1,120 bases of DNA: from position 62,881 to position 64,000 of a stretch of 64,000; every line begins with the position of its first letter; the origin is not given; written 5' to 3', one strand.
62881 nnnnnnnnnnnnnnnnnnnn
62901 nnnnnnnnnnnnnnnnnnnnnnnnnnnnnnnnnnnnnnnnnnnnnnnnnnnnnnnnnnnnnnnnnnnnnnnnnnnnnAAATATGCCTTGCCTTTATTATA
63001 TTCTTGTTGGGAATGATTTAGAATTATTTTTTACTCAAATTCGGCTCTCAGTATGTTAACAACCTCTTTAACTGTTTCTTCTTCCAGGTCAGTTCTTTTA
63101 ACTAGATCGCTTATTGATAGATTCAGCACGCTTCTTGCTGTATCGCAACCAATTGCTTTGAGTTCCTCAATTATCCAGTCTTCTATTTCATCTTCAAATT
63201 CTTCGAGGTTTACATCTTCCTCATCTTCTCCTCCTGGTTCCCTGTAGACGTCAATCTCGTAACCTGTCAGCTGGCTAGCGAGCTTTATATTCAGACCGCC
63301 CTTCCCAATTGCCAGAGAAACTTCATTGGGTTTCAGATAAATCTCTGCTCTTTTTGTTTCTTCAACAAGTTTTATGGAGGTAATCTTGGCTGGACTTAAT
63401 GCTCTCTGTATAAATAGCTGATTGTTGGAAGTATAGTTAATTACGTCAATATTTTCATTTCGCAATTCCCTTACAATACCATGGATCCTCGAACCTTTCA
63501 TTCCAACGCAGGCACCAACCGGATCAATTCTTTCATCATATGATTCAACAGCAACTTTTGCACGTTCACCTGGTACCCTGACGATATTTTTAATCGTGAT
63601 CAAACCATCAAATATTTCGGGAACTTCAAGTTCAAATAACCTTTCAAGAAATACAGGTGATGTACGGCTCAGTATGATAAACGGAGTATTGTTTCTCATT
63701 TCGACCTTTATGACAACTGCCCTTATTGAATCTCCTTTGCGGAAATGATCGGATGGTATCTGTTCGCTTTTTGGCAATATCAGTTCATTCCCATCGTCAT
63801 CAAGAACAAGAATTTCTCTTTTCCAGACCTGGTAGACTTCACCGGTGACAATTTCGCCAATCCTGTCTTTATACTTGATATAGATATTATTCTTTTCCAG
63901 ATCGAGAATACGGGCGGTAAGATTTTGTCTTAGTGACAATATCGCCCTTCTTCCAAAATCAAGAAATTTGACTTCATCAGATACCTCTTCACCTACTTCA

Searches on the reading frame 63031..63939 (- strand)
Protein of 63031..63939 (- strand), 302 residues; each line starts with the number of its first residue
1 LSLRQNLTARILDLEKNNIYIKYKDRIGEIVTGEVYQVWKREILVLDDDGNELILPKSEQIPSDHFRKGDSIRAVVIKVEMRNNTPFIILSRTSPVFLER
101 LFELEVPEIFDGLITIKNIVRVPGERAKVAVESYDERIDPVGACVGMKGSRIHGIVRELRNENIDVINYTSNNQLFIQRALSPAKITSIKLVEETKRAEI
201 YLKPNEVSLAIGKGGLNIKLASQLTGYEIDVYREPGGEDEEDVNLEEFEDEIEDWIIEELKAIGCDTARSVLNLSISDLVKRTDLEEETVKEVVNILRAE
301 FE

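Call 80: search_protein_families(library=pfam, proteins=[window:63031-63939:-], max_evalue=0.00001)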
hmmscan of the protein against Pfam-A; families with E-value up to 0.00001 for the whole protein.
window:63031-63939:- (302 aa): 3 families
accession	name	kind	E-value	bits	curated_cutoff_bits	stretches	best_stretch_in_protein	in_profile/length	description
PF13184.12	KH_5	-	4.5e-29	100.8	27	1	123-190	1-68/69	NusA-like KH domain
PF00575.29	S1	-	5.4e-07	30.3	22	1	24-85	1-68/74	S1 RNA binding domain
PF23095.1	KH_NusA_C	-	1.2e-06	28.9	34.2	1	204-231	7-34/59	Transcription termination/antitermination protein NusA, KH domain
